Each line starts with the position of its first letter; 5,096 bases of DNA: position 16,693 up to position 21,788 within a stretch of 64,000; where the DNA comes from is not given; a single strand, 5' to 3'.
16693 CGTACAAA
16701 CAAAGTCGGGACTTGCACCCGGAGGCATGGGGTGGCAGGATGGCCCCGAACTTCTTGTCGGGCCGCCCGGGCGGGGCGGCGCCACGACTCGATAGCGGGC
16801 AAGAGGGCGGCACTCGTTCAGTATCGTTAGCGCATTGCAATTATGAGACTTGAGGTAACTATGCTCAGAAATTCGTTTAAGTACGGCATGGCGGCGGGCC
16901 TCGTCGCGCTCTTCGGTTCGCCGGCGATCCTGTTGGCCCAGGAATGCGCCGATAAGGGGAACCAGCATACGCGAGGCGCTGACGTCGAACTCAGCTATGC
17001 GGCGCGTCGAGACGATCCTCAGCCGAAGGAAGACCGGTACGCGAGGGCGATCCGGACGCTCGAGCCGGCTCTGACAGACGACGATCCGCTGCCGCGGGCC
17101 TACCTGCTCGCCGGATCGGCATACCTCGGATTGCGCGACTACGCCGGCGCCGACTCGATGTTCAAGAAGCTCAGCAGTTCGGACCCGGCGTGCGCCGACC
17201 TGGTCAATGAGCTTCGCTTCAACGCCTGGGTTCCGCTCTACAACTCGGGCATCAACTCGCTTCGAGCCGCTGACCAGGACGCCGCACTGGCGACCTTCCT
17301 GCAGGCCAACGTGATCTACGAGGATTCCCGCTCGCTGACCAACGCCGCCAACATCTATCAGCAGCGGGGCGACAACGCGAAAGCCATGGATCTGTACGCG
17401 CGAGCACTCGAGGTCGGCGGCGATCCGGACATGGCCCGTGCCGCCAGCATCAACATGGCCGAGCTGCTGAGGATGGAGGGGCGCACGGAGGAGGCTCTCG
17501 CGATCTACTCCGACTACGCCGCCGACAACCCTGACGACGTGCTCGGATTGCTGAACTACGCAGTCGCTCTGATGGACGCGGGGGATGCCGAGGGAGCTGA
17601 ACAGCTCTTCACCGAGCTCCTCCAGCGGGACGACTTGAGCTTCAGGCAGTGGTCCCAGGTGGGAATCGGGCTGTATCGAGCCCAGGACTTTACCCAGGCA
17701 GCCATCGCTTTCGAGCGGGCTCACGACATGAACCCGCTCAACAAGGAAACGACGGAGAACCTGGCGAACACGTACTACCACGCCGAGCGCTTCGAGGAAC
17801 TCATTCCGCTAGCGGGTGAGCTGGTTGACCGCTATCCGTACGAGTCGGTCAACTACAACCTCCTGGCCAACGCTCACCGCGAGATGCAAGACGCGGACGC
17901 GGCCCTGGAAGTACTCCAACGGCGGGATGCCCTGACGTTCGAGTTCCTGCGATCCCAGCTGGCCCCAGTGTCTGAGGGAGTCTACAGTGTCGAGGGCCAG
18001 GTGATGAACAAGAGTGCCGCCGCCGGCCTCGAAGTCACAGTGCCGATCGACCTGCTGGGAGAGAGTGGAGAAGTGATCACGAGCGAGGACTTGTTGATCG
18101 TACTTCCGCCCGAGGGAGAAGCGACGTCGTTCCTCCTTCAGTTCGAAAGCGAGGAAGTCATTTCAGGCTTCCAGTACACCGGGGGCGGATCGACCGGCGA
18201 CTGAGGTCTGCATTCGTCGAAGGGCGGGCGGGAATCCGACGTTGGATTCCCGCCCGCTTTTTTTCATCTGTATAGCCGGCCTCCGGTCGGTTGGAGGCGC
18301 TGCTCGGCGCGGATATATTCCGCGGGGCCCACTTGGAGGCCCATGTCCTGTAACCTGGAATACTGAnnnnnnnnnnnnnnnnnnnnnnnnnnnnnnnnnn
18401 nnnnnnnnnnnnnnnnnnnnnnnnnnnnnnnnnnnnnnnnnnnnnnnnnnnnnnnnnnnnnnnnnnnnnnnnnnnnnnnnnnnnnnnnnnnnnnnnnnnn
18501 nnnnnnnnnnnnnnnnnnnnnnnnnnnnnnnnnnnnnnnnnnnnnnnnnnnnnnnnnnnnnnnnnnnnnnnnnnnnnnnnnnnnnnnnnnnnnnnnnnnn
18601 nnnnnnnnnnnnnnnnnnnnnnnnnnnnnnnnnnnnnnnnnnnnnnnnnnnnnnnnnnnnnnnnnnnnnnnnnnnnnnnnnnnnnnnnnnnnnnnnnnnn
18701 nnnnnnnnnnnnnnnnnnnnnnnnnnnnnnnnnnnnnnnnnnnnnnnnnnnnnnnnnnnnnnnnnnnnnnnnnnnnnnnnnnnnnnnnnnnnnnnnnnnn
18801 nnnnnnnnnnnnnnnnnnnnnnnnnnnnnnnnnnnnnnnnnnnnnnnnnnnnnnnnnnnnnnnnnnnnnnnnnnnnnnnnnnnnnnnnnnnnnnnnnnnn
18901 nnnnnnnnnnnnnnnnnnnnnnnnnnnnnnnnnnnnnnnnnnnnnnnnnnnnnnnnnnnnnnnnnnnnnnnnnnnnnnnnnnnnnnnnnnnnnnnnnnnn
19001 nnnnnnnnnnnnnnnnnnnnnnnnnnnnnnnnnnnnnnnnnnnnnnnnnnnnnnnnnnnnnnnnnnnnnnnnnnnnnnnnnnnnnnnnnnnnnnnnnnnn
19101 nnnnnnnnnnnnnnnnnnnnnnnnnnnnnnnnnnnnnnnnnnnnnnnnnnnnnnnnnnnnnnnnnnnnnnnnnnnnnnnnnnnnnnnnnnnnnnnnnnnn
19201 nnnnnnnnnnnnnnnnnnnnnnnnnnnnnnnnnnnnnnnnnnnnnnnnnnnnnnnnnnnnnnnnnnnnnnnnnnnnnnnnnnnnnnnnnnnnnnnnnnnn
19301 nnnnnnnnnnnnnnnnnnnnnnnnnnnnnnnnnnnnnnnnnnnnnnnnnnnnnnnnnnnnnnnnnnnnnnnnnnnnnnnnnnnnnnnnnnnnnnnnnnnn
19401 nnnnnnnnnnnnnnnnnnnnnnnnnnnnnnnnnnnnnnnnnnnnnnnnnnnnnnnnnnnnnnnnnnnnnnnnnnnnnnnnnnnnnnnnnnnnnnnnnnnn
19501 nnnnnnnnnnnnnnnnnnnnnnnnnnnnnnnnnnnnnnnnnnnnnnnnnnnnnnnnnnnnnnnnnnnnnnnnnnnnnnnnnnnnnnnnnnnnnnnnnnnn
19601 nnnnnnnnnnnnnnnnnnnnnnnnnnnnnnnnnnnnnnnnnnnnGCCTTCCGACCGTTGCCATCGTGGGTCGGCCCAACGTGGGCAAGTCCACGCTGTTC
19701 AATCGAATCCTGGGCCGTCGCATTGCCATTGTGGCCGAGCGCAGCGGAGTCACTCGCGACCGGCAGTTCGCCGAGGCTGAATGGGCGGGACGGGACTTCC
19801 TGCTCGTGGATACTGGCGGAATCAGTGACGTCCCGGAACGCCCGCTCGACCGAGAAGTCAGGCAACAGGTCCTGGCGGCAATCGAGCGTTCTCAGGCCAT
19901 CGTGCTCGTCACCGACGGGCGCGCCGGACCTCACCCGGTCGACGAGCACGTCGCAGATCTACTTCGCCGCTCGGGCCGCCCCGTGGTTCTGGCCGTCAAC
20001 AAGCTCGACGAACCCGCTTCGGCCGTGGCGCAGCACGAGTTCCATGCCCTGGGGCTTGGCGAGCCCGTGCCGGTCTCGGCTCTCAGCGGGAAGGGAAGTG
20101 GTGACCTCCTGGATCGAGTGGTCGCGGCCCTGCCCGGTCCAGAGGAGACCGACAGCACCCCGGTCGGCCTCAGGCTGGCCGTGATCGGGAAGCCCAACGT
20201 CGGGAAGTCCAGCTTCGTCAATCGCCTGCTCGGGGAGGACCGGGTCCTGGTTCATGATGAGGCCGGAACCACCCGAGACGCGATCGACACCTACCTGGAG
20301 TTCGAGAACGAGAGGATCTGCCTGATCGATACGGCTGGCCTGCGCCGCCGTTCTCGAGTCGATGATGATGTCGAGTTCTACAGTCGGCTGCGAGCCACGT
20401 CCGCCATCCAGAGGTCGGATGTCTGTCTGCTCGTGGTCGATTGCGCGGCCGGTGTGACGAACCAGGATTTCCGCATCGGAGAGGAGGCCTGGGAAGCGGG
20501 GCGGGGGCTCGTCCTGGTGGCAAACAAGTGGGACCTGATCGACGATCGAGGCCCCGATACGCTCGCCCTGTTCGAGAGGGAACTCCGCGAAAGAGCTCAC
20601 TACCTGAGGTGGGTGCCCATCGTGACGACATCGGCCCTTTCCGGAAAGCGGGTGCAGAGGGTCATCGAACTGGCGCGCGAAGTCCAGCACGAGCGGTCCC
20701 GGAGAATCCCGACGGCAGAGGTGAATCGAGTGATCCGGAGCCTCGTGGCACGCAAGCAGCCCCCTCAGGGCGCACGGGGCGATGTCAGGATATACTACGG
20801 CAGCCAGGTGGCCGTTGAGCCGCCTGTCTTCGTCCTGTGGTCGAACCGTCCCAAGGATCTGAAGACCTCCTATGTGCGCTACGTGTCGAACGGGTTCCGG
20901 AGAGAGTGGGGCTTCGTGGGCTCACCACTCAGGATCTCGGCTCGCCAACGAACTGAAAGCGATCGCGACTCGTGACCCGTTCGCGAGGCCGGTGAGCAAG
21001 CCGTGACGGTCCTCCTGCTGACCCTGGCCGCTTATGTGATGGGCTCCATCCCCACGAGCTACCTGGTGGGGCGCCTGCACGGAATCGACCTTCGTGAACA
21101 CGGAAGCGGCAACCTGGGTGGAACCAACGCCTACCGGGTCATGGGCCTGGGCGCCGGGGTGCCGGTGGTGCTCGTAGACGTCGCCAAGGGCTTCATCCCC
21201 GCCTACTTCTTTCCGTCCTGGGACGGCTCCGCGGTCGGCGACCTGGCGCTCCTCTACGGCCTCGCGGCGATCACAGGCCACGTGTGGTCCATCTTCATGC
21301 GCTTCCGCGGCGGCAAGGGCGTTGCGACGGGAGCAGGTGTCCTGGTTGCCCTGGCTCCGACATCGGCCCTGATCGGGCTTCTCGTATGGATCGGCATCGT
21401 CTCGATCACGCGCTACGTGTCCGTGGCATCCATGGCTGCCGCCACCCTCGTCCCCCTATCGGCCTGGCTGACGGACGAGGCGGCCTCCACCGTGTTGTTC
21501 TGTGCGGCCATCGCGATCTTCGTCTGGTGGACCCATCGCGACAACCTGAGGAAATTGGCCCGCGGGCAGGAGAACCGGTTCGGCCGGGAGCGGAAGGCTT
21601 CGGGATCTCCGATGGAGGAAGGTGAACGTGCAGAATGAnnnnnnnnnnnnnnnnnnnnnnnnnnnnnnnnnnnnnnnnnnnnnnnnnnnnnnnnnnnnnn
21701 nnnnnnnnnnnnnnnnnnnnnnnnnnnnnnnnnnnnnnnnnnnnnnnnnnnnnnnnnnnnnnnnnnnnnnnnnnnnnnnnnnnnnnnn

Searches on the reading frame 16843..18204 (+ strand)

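Call 13: search_protein_families(library=pfam, proteins=[window:16843-18204:+], max_evalue=0.001)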
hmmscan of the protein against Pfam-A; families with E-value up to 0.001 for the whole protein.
window:16843-18204:+ (453 aa): 18 families
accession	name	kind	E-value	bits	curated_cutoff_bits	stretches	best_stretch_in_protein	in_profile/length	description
PF14559.12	TPR_19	-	8.4e-17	61.7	25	2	210-266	2-58/68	Tetratricopeptide repeat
PF07719.23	TPR_2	-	2.7e-16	58.7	27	0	164-190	3-29/34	Tetratricopeptide repeat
PF13428.12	TPR_14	-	8.9e-16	57.3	23.5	0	202-240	4-42/44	Tetratricopeptide repeat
PF13432.12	TPR_16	-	2.5e-15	57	32.7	2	206-263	4-61/65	Tetratricopeptide repeat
PF13176.12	TPR_7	-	3.1e-12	46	27.9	0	164-195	1-32/36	Tetratricopeptide repeat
PF13424.12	TPR_12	-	1.6e-11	44.6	30.1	1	163-223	4-69/77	Tetratricopeptide repeat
PF13174.12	TPR_6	-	3.2e-09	37.2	26.3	0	86-115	2-31/33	Tetratricopeptide repeat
PF13181.12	TPR_8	-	4.3e-09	36.3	25.7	0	85-116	2-33/34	Tetratricopeptide repeat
PF00515.34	TPR_1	-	1.7e-08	34.3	27.8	0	163-191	2-30/34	Tetratricopeptide repeat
PF13429.12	TPR_15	-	3.3e-08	33.8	26.2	1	213-260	228-275/280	Tetratricopeptide repeat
PF12688.13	TPR_5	-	5.5e-08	33.5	24.2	1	168-249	7-88/119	Tetratrico peptide repeat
PF23914.1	TPR_CcmH_CycH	-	1.4e-06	28.7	42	1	229-301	80-155/158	Cytochrome c-type biogenesis protein H TPR domain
PF13431.12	TPR_17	-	4.4e-06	27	24.4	0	225-254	5-34/34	Tetratricopeptide repeat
PF25063.1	ARM_TT21_C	-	5.3e-06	26.9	35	1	235-341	97-205/209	Tetratricopeptide repeat protein 21 C-terminal ARM domain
PF22860.2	DUF7017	-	1.5e-05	25.5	27.5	0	167-219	40-91/141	Domain of unknown function (DUF7017)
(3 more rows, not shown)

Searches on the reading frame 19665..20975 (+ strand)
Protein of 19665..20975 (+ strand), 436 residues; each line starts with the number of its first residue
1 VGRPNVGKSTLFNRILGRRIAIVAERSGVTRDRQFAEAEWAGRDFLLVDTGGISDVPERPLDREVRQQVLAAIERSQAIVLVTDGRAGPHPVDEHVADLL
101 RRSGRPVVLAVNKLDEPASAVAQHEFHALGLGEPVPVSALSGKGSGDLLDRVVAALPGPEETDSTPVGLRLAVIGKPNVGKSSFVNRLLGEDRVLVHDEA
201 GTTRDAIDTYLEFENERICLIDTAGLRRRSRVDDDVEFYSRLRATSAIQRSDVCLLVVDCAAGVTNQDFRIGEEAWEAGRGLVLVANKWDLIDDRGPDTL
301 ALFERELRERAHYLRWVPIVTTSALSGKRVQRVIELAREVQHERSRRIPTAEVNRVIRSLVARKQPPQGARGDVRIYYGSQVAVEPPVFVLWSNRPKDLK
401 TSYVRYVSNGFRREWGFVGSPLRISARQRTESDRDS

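Call 13: search_protein_families(library=pfam, proteins=[window:19665-20975:+], max_evalue=0.001)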
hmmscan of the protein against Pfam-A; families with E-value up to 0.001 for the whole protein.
window:19665-20975:+ (436 aa): 10 families
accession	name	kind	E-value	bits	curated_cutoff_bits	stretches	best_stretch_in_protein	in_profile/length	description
PF01926.29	MMR_HSR1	-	3.9e-51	172.4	21.9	2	1-113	5-113/113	50S ribosome-binding GTPase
PF14714.11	KH_dom-like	-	5.3e-25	88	27.3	1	347-427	1-81/81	KH-domain-like of EngA bacterial GTPase enzymes, C-terminal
PF02421.24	FeoB_N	-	1.7e-23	83.3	27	2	1-150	6-154/156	Ferrous iron transport protein B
PF00009.33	GTP_EFTU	-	5.6e-22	78.7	26.5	2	192-337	45-182/188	Elongation factor Tu GTP binding domain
PF00350.29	Dynamin_N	-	2.6e-13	50.8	27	1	171-206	1-35/168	Dynamin family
PF04548.22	AIG1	-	5.4e-13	49.2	27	2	1-85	6-93/212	AIG1 family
PF03193.22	RsgA_GTPase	-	4.6e-06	27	30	0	171-198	109-136/174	RsgA GTPase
PF00071.28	Ras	-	9.9e-05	22.4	21.6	0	171-336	2-156/162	Ras family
PF08477.19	Roc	-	0.00013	22.6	27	0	171-228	2-68/119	Ras of Complex, Roc, domain of DAPkinase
PF02492.25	cobW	-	0.0004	20.5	20.7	0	6-97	11-110/180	CobW/HypB/UreG, nucleotide-binding domain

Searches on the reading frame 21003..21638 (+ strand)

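Call 13: search_protein_families(library=pfam, proteins=[window:21003-21638:+], max_evalue=0.001)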
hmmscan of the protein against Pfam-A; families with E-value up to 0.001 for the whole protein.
window:21003-21638:+ (211 aa): 1 family
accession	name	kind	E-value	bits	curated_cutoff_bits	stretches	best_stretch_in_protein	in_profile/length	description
PF02660.20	G3P_acyltransf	-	1e-52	179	24.1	1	10-185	2-164/164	Glycerol-3-phosphate acyltransferase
